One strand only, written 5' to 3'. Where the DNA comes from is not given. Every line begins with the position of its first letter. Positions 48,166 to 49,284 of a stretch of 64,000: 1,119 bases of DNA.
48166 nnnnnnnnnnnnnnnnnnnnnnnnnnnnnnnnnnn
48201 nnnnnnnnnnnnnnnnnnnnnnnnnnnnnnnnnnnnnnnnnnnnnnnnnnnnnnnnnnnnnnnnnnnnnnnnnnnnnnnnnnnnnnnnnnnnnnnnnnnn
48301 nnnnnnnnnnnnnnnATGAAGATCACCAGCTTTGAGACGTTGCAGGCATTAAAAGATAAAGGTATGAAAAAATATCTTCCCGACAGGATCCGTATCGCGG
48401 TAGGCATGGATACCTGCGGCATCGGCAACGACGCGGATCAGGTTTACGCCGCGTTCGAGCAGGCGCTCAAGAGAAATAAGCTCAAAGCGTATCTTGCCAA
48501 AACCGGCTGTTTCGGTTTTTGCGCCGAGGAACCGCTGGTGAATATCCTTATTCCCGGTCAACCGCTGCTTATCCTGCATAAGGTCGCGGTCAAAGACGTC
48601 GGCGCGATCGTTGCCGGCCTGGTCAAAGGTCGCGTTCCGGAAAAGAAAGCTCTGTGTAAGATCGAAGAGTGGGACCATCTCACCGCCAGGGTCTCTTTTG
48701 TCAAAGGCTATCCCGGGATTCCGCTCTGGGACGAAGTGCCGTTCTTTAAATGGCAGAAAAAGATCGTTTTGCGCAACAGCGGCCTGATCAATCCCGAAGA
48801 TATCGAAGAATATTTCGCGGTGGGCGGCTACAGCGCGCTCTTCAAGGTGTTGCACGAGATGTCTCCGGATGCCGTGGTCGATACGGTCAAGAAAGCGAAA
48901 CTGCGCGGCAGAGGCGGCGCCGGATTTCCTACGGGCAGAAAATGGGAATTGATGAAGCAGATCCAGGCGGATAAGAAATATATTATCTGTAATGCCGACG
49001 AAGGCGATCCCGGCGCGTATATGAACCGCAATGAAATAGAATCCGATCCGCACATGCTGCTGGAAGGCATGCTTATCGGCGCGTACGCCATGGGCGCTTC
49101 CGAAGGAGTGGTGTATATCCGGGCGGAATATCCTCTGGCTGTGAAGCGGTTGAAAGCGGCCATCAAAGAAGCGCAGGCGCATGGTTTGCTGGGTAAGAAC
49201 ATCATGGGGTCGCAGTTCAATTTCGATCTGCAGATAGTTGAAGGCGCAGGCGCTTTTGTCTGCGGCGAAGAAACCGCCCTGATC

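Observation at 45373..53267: [FeFe]-hydrogenase cluster with a NuoF-like subunit fused to a GltD-like NADPH domain, adjacent to NfnAB-like genes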

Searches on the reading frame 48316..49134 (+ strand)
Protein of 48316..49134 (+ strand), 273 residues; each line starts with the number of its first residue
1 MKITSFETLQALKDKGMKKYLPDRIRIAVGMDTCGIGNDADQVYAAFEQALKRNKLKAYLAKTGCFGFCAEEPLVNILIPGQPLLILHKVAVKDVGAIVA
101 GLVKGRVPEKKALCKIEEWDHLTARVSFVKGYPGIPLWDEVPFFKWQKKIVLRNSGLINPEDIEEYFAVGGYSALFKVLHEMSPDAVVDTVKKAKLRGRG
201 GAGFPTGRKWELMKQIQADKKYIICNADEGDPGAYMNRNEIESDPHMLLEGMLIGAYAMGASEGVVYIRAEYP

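Call 72: search_solved_structures(query=window:48316-49134:+, max_evalue=1e-20, show_alignments=5)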
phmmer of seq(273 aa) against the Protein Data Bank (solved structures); distinct sequences matched with E-value up to 1e-20: 51.
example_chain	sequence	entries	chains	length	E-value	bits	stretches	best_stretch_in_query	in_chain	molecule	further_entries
9n5u_B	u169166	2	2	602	3.5e-63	216.9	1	26-273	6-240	NfnB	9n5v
7t2r_B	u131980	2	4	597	2.1e-57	198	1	36-273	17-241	NiFe hydrogenase subunit B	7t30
9bov_B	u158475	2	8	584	9e-56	192.6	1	26-273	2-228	NADH dehydrogenase (Quinone)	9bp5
8oh5_B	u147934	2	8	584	1.5e-51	178.8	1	146-273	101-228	NAD-reducing hydrogenase subunit HoxF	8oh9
9mqx_B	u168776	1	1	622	2.3e-49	171.6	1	18-273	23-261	NADH:ubiquinone oxidoreductase, NADH-binding (51 kD) subunit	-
8a6t_B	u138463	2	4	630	3.1e-48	167.9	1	54-273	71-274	Electron bifurcating hydrogenase subunit HydB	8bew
7p5h_B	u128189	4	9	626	8.9e-48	166.4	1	24-273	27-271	Fe-hydrogenase, subunit beta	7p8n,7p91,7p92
7q4v_B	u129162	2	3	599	4.2e-47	164.2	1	59-273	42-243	Iron hydrogenase HydB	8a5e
6tg9_B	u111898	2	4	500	1.3e-37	133.1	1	134-273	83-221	Formate dehydrogenase subunit beta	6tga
9wxb_C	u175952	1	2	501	8.6e-36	127.1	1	135-273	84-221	Formate dehydrogenase beta subunit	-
7q5y_C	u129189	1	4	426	4.3e-35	124.8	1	150-273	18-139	NADH-quinone oxidoreductase subunit F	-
9fii_B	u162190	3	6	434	4.5e-35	124.8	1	150-273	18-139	NADH-quinone oxidoreductase subunit F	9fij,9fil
6hl2_B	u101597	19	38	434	4.5e-35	124.8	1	150-273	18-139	NADH-quinone oxidoreductase subunit F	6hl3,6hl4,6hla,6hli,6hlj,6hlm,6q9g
9fe7_B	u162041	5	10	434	4.5e-35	124.8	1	150-273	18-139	NADH-quinone oxidoreductase subunit F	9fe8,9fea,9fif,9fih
6q9c_B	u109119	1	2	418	4.9e-35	124.6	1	151-273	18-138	NADH-quinone oxidoreductase subunit F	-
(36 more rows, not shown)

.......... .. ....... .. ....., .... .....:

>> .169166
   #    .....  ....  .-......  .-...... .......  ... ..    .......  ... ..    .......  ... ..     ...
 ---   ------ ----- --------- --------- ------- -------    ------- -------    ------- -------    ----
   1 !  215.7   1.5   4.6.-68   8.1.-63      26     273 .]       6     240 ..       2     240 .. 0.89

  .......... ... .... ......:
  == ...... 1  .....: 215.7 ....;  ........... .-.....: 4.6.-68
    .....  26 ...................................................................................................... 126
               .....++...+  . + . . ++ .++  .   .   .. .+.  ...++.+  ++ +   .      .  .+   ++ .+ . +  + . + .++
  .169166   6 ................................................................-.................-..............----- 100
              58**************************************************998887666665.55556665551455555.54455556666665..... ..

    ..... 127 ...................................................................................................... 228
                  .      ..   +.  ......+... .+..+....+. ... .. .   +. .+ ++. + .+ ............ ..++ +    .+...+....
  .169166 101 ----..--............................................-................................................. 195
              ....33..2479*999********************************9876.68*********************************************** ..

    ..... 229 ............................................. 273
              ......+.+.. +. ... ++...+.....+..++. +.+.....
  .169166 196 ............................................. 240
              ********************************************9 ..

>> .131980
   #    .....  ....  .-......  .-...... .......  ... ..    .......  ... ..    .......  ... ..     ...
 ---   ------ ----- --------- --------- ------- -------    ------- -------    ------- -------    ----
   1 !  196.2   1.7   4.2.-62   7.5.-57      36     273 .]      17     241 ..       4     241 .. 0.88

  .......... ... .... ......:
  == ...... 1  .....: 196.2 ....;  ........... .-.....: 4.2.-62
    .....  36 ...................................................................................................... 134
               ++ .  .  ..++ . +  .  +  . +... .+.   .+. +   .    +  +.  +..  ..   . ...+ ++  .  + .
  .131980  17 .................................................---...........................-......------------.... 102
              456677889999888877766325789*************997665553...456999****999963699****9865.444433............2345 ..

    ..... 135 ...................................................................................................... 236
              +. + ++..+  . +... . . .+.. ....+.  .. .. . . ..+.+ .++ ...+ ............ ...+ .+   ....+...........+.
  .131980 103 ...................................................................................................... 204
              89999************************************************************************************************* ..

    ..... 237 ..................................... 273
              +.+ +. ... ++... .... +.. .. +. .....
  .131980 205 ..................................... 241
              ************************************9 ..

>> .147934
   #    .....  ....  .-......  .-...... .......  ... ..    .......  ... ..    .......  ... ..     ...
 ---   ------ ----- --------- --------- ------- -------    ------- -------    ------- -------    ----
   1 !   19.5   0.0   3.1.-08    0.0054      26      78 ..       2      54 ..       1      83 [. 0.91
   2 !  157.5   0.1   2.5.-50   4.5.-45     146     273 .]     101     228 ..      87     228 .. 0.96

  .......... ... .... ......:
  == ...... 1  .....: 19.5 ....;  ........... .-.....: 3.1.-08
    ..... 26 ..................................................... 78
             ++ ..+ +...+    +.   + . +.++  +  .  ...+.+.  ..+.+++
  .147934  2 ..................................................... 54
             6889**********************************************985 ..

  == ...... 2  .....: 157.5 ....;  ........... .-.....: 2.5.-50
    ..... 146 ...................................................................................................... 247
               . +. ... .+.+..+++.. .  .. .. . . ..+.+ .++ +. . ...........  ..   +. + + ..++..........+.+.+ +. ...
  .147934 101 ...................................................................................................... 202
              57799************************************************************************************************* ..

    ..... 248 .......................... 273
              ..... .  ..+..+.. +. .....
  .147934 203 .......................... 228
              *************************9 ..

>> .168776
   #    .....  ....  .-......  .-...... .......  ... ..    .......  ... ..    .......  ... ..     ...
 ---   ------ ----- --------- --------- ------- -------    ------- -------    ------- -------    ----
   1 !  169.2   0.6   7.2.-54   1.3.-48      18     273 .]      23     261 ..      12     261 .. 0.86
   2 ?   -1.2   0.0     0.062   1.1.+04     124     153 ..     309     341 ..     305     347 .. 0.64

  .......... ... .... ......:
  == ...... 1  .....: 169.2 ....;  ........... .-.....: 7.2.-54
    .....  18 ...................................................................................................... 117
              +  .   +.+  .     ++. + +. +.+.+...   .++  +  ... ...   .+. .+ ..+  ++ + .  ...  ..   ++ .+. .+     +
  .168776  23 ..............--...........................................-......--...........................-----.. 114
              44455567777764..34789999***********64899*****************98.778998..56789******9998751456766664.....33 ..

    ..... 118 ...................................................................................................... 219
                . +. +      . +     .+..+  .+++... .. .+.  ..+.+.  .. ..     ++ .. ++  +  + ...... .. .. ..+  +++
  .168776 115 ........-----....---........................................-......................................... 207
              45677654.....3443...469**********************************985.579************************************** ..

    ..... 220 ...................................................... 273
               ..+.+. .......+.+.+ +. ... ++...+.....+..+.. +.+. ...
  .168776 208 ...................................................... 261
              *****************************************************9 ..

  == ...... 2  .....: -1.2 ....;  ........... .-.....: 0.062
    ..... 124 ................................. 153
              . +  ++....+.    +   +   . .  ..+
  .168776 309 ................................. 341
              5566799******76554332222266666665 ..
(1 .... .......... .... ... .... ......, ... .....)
